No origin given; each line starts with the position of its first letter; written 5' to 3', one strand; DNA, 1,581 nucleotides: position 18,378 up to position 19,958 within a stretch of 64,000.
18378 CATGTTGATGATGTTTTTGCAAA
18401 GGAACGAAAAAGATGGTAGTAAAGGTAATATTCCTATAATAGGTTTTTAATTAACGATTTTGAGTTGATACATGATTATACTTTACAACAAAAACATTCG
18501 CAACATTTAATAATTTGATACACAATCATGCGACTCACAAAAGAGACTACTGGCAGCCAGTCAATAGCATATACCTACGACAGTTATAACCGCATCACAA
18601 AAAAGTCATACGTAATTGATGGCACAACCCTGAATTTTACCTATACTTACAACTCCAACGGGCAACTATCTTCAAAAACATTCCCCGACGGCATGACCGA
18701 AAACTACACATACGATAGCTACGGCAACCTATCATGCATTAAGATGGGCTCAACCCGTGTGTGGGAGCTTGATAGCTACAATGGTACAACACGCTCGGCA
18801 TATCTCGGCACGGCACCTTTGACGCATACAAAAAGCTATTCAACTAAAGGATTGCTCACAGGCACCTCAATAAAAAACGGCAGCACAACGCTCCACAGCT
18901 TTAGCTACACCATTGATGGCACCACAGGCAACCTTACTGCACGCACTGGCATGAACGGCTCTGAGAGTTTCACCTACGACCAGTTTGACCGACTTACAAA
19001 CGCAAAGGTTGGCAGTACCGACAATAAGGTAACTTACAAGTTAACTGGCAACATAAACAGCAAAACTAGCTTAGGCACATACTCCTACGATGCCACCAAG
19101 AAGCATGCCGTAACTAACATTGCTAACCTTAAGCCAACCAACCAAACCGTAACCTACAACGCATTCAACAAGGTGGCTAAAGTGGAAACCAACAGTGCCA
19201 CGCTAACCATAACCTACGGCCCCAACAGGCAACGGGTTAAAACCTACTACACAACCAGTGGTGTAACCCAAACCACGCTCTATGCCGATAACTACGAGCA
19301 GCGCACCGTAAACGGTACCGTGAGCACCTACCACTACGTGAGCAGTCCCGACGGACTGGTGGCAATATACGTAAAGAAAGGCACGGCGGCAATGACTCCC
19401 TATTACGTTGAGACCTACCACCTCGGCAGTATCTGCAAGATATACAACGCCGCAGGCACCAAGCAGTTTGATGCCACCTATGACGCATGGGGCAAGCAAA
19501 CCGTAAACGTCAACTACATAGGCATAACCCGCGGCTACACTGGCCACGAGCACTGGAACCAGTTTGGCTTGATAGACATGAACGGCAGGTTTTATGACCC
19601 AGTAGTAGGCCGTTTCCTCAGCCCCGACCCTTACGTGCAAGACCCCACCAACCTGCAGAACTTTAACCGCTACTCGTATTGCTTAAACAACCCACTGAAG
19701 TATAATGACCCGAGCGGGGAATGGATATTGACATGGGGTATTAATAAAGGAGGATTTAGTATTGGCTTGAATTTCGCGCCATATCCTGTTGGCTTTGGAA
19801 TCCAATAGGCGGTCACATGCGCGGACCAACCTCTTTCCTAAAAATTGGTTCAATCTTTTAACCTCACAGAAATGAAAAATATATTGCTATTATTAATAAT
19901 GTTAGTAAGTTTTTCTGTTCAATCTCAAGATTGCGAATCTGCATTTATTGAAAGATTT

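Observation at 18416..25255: Rhs core-tip / immunity cassette array with no full-length rhs gene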

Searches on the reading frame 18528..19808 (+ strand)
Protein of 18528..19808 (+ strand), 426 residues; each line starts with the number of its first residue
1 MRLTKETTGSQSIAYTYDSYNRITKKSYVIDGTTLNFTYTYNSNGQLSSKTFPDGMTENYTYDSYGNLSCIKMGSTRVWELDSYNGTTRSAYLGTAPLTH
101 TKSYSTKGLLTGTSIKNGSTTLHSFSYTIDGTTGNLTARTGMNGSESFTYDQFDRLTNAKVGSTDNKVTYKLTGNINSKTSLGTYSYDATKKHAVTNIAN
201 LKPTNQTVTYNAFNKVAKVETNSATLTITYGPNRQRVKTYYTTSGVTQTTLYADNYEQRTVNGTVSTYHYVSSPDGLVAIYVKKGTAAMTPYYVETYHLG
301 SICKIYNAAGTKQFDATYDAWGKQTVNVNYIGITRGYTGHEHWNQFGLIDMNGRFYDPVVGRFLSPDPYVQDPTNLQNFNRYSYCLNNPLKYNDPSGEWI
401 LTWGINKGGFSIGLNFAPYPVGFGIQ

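Call 4: search_protein_families(library=pfam, proteins=[window:18528-19808:+], max_evalue=0.1)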
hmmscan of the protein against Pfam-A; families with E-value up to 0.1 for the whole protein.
window:18528-19808:+ (426 aa): 1 family
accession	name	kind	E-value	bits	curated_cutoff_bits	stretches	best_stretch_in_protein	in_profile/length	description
PF05593.20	RHS_repeat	-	3.7e-11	43.6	22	2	41-68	1-28/38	RHS Repeat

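Call 5: search_protein_families(library=ncbifam, proteins=[window:18528-19808:+], max_evalue=0.1)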
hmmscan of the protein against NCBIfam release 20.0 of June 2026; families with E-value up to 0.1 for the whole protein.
window:18528-19808:+ (426 aa): 3 families
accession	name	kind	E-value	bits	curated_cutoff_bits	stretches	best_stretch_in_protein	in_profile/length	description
TIGR03696.1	Rhs_assc_core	domain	8e-19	67.9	32.5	1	318-397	1-75/76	RHS repeat-associated core domain-containing protein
NF041261.1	RHS_core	equivalog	8.4e-08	30.5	2000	2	298-397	1164-1260/1261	RHS element core protein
TIGR01643.1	YD_repeat_2x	repeat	1.6e-07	31.6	15.8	2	41-71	1-31/42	YD repeat-containing protein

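Call 11: find_encoding_contigs(protein=window:18528-19808:+, flank=10000, max_places=10)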
Protein window:18528-19808:+ (426 aa): 1 contig read that carries it; 1 place shown.
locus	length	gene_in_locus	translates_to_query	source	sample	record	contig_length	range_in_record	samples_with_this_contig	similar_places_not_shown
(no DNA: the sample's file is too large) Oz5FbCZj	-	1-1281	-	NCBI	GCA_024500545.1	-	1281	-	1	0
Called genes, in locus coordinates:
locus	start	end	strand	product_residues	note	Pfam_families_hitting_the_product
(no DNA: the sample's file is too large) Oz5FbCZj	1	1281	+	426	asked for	PF05593:RHS_repeat (faint), PF25023:TEN_YD-shell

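Call 15: find_homologous_proteins(query=window:18528-19808:+, max_evalue=1e-10)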
Query window:18528-19808:+ (426 aa): 3214 proteins with E <= 1e-10 among 5993 candidates; the best 120 are listed.
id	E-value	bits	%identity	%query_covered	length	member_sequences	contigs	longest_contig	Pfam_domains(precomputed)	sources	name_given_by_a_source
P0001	4.1e-212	723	95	83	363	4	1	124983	PF05593.20,PF25023.2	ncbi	-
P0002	9.3e-150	518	66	87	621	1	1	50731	-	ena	-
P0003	2.3e-148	513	63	88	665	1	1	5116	PF05593.20,PF25023.2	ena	-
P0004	3.6e-142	493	68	80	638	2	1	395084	PF25023.2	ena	-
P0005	2.0e-134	467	65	80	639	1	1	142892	PF05593.20,PF25023.2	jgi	jgi:RHS repeat-associated protein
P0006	1.3e-132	461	63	83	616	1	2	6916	PF25023.2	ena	-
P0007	3.0e-115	404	51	96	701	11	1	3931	PF05593.20,PF25023.2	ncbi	-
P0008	5.3e-114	400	48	96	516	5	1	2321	PF05593.20,PF25023.2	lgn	-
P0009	8.3e-104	366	62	67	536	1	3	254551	PF25023.2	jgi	-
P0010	1.2e-101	359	67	59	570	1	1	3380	PF25023.2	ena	-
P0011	8.6e-101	356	46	91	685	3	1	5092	PF05593.20,PF25023.2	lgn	-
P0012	7.1e-100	353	70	53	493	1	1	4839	PF25023.2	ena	-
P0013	2.9e-99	351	52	83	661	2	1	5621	PF05593.20,PF25023.2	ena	-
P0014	5.3e-99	350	46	96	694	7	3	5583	PF05593.20,PF25023.2,PF03527.21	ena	-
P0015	2.4e-96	342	70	51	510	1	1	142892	PF25023.2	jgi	jgi:RHS repeat-associated protein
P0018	1.1e-93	333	46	89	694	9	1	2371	PF05593.20,PF25023.2,PF03527.21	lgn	-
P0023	1.8e-89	319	43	96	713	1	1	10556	PF05593.20,PF25023.2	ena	-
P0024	2.1e-89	319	45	94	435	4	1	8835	PF05593.20,PF25023.2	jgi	jgi:RHS repeat-associated protein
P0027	8.5e-89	317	43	96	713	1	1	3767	PF05593.20,PF25023.2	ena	-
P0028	8.5e-89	317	43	96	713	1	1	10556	PF05593.20,PF25023.2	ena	-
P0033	3.4e-86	308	47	93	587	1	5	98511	PF05593.20,PF25023.2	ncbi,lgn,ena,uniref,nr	ncbi:RHS repeat-associated core domain-containing protein [uncultured Bacteroides sp.]|uniref:RHS re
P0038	5.7e-85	304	41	93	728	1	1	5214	PF05593.20,PF25023.2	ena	-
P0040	2.3e-84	302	40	94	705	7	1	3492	PF05593.20,PF25023.2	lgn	-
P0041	3.2e-84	302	42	91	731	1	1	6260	PF05593.20,PF25023.2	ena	-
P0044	2.6e-82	295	43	94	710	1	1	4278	PF05593.20,PF01541.31,PF25023.2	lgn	-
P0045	3.9e-82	295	43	90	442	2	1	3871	PF05593.20,PF25023.2,PF03527.21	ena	-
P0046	6.9e-82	294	42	88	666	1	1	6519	PF05593.20,PF25023.2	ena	-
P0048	8.4e-82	294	42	88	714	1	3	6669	PF05593.20,PF25023.2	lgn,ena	-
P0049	8.4e-82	294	42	88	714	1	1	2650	PF05593.20,PF25023.2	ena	-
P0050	9.0e-82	294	42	88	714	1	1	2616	PF05593.20,PF25023.2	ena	-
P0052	4.2e-81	292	41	95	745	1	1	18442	PF05593.20,PF25023.2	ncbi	-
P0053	7.4e-81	291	54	64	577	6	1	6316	PF05593.20,PF25023.2,PF15633.12,PF03527.21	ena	-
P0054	1.7e-80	290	49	75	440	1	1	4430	PF05593.20,PF25023.2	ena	-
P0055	2.2e-80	289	42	88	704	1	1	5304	PF05593.20,PF25023.2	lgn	-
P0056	2.6e-80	289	45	77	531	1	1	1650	PF05593.20,PF25023.2,PF03527.21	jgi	jgi:RHS repeat-associated protein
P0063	6.9e-79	284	41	88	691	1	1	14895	PF05593.20,PF25023.2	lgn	-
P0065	1.7e-78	283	41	95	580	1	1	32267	PF05593.20,PF25023.2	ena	-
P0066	3.0e-78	282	39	93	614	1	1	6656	PF05593.20,PF25023.2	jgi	jgi:RHS repeat-associated protein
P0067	3.1e-78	282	42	88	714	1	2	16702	PF05593.20,PF25023.2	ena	-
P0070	2.1e-77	279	39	93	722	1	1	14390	PF05593.20,PF25023.2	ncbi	-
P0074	4.6e-77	278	42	93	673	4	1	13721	PF05593.20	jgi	-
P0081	3.5e-75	272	40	86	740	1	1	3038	PF05593.20,PF25023.2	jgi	jgi:RHS repeat-associated protein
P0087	5.3e-72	262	41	85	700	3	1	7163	PF05593.20,PF25023.2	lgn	-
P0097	8.7e-69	251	40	86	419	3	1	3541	PF05593.20,PF25023.2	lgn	-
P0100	3.4e-68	249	41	85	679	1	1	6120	PF05593.20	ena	-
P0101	3.7e-68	249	39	91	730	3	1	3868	PF05593.20,PF25023.2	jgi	jgi:RHS repeat-associated protein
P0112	1.1e-66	244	40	86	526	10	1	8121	PF05593.20,PF25023.2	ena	-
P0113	1.3e-66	244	45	71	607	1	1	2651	PF05593.20,PF25023.2,PF03527.21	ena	-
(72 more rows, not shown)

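Call 17: find_encoding_contigs(protein=P0001, flank=10000, max_places=6)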
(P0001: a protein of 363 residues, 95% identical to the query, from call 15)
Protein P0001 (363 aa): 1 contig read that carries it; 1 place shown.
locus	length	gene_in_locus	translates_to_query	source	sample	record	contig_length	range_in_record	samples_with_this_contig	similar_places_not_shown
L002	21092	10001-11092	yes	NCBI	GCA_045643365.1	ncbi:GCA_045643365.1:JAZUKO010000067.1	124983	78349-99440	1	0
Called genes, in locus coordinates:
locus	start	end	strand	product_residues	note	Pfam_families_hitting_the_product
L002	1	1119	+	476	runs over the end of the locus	PF01743:PolyA_pol, PF12627:PolyA_pol_RNAbd, PF01966:HD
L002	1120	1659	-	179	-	PF25087:GMPPB_C (faint), PF21711:DCTN5 (weak), PF25084:LbH_EIF2B, PF14602:Hexapep_2 (weak), PF00132:Hexapep (weak)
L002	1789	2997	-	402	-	PF01479:S4, PF00849:PseudoU_synth_2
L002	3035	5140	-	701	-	PF13424:TPR_12 (faint), PF04932:Wzy_C, PF00515:TPR_1 (faint), PF07719:TPR_2 (faint), PF13181:TPR_8 (faint), PF14559:TPR_19 (faint), PF23914:TPR_CcmH_CycH (weak)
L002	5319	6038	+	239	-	-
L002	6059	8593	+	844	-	PF13491:FtsK_4TM, PF17854:FtsK_alpha, PF01580:FtsK_SpoIIIE, PF09397:FtsK_gamma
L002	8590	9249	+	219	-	PF16584:LolA_2, PF03548:LolA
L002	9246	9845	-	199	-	PF18306:LDcluster4, PF03641:Lysine_decarbox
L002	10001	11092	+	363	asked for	PF05593:RHS_repeat (faint), PF25023:TEN_YD-shell (weak)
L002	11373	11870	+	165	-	-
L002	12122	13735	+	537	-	PF22694:CtpB_N-like (faint), PF13180:PDZ_2 (weak), PF17820:PDZ_6 (weak), PF03572:Peptidase_S41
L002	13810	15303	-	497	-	PF01266:DAO (faint), PF01593:Amino_oxidase, PF07992:Pyr_redox_2 (faint), PF13450:NAD_binding_8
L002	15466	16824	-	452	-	PF16499:Melibiase_2, PF17801:Melibiase_C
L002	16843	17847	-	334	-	PF00551:Formyl_trans_N, PF02911:Formyl_trans_C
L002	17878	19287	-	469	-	PF00722:Glyco_hydro_16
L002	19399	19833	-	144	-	PF00027:cNMP_binding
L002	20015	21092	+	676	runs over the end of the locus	PF02922:CBM_48, PF00128:Alpha-amylase, PF02806:Alpha-amylase_C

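Call 37: search_protein_representatives(protein=window:18528-19808:+)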
Query: 426 residues. Proteins with E-value up to 0.001 (for the whole library): 121350; up to 1e-10: 36620; up to 1e-30: 4245. The best 150 are listed.
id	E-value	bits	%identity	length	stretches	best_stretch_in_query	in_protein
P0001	1.3e-212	723.0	94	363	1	1-353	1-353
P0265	1.0e-156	538.9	65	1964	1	1-409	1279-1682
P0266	6.9e-155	532.9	54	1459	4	1-400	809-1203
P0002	3.0e-150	517.6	70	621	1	56-425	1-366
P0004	1.1e-142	492.6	71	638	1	56-398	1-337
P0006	4.1e-133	461.1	67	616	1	56-409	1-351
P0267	6.9e-133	460.4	52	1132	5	1-400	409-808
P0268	2.5e-113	396.0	44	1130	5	2-405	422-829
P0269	5.1e-110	385.1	42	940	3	1-409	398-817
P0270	4.5e-109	382.0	44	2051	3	2-425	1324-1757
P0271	4.7e-107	375.3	45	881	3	1-409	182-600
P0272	9.1e-105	367.8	51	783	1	14-400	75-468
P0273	9.5e-103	361.1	41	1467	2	2-399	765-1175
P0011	2.7e-101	356.3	42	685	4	9-397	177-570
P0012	2.3e-100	353.3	71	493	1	201-425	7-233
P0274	2.7e-95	336.6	44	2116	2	1-399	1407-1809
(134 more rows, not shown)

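Call 38: search_protein_families(library=pfam, proteins=[P0265, P0266, P0270, P0274], max_evalue=0.001)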
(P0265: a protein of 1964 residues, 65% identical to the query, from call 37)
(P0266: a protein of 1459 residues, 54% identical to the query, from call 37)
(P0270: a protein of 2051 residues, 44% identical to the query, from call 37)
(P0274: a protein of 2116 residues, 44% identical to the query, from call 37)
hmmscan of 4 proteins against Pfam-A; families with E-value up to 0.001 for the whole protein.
P0265 (1964 aa): 5 families
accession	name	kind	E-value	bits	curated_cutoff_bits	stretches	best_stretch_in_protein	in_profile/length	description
PF05593.20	RHS_repeat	-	1.6e-27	95.7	22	1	1213-1249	1-37/38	RHS Repeat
PF13517.12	FG-GAP_3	-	1e-18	68.1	26.9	3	493-556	1-60/61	FG-GAP-like repeat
PF03534.18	SpvB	-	2.1e-09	37.5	22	1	38-116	3-73/287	Salmonella virulence plasmid 65kDa B protein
PF01839.29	FG-GAP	-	2.4e-08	34.1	22.1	0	603-617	7-21/37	FG-GAP repeat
PF03527.20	RHS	-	4.6e-05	23.6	27.9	1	1564-1596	2-34/38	RHS protein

P0266 (1459 aa): 4 families
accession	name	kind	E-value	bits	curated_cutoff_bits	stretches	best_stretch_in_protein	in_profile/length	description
PF05593.20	RHS_repeat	-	5.7e-24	84.4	22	3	743-779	1-37/38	RHS Repeat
PF13517.12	FG-GAP_3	-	4.7e-12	46.8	26.9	1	42-115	1-61/61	FG-GAP-like repeat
PF01839.29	FG-GAP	-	1.1e-09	38.4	22.1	0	100-120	6-25/37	FG-GAP repeat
PF03527.20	RHS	-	1.8e-06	28.1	27.9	1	1095-1128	2-35/38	RHS protein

P0270 (2051 aa): 6 families
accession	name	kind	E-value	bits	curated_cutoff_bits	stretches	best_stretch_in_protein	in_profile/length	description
PF15528.11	Ntox23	-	1.1e-41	143.5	26.2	1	1838-2016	1-190/190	Bacterial toxin 23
PF13517.12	FG-GAP_3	-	7.4e-21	75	26.9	3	538-603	1-60/61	FG-GAP-like repeat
PF05593.20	RHS_repeat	-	8.8e-18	64.7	22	1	1261-1289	9-37/38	RHS Repeat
PF01839.29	FG-GAP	-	2.1e-17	63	22.1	0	361-381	6-26/37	FG-GAP repeat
PF03534.18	SpvB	-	1.9e-14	54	22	1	51-227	2-183/287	Salmonella virulence plasmid 65kDa B protein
PF03527.20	RHS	-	4.8e-07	29.9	27.9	1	1628-1660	1-33/38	RHS protein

P0274 (2116 aa): 5 families
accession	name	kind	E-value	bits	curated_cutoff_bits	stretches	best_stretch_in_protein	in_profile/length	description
PF13517.12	FG-GAP_3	-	3.2e-17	63.3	26.9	2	622-685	1-60/61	FG-GAP-like repeat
PF05593.20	RHS_repeat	-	4.7e-16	59.2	22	4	1448-1481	1-33/38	RHS Repeat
PF01839.29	FG-GAP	-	3.6e-12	46.3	22.1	0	428-461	4-36/37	FG-GAP repeat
PF03534.18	SpvB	-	3.6e-09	36.7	22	1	137-188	2-52/287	Salmonella virulence plasmid 65kDa B protein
PF12256.14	TcdB_toxin_midN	-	8.6e-06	25.6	24.8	1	844-930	72-158/181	Insecticide toxin TcdB middle/N-terminal region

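Call 43: find_encoding_contigs(protein=P0265, flank=10000, max_places=4)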
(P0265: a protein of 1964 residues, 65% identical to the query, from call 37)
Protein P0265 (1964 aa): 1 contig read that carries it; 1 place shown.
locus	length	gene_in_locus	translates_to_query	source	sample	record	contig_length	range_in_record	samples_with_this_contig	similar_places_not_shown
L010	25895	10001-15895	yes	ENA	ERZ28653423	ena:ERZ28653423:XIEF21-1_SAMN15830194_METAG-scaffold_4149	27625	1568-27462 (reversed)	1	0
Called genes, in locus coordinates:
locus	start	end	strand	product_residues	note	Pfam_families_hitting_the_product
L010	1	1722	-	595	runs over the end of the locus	PF00009:GTP_EFTU, PF03144:GTP_EFTU_D2, PF00679:EFG_C, PF06421:LepA_C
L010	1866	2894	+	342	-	PF01370:Epimerase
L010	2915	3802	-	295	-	PF02401:LYTB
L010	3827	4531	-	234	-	PF02224:Cytidylate_kin, PF13189:Cytidylate_kin2, PF13238:AAA_18 (weak), PF13207:AAA_17 (faint)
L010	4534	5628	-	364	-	PF21088:MS_channel_1st, PF00924:MS_channel_2nd, PF21082:MS_channel_3rd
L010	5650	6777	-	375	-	PF13579:Glyco_trans_4_4 (faint), PF13692:Glyco_trans_1_4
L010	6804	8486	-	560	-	PF00595:PDZ, PF13180:PDZ_2, PF17820:PDZ_6, PF03572:Peptidase_S41, PF28547:CHD_PDZ-protease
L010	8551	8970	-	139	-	PF00825:Ribonuclease_P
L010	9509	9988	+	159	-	PF18962:Por_Secre_tail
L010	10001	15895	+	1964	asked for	PF03534:SpvB (weak), PF01839:FG-GAP (faint), PF13517:FG-GAP_3, PF25023:TEN_YD-shell (weak), PF05593:RHS_repeat, PF25023:TEN_YD-shell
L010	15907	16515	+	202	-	-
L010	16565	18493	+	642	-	PF25023:TEN_YD-shell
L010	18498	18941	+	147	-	PF26612:DUF8192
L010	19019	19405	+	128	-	-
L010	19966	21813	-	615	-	PF02837:Glyco_hydro_2_N, PF22666:Glyco_hydro_2_N2, PF00703:Glyco_hydro_2 (weak), PF02836:Glyco_hydro_2_C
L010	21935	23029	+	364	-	PF01883:FeS_assembly_P, PF00142:Fer4_NifH (faint), PF01656:CbiA, PF02374:ArsA_ATPase (weak), PF09140:MipZ, PF10609:ParA, PF13614:AAA_31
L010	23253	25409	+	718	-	PF10459:Peptidase_S46, PF00089:Trypsin (faint), PF13365:Trypsin_2 (faint)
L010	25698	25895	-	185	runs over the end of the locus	-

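Call 54: search_protein_families(library=pfam, proteins=[L010:9509-9988:+, L010:15907-16515:+, L010:18498-18941:+, L002:11373-11870:+], max_evalue=5)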
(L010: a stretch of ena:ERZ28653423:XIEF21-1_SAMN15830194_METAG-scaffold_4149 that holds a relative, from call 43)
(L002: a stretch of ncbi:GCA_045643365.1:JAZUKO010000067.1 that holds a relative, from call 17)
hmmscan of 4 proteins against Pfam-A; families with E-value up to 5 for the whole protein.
L010:9509-9988:+ (159 aa): 4 families
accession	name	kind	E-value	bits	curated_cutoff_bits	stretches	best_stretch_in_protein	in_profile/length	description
PF18962.6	Por_Secre_tail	-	9.2e-15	55.1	27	1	85-157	1-74/75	Secretion system C-terminal sorting domain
PF05593.20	RHS_repeat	-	0.00013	22.7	22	1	27-40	17-30/38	RHS Repeat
PF10726.14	DUF2518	-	0.072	13.1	25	1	4-44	48-88/145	Protein of function (DUF2518)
PF18784.6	CRM1_repeat_2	-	0.088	13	30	1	49-63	17-31/68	CRM1 / Exportin repeat 2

L010:15907-16515:+ (202 aa): 1 family
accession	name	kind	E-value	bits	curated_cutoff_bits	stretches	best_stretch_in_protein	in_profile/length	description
PF18664.7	CdiA_C_tRNase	-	0.14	12.9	26.5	1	37-81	50-93/116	CdiA C-terminal tRNase domain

L010:18498-18941:+ (147 aa): 0 families

L002:11373-11870:+ (165 aa): 1 family
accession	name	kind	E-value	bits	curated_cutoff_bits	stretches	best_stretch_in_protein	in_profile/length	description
PF12158.14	DUF3592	-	0.01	16.9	25.3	1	57-114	15-80/84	Domain of unknown function (DUF3592)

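Call 85: search_protein_families(library=pfam, proteins=[L024:3052-3363:+], max_evalue=0.01)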
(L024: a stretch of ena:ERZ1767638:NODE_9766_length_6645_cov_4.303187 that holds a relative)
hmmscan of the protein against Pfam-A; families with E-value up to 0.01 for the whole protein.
L024:3052-3363:+ (103 aa): 0 families
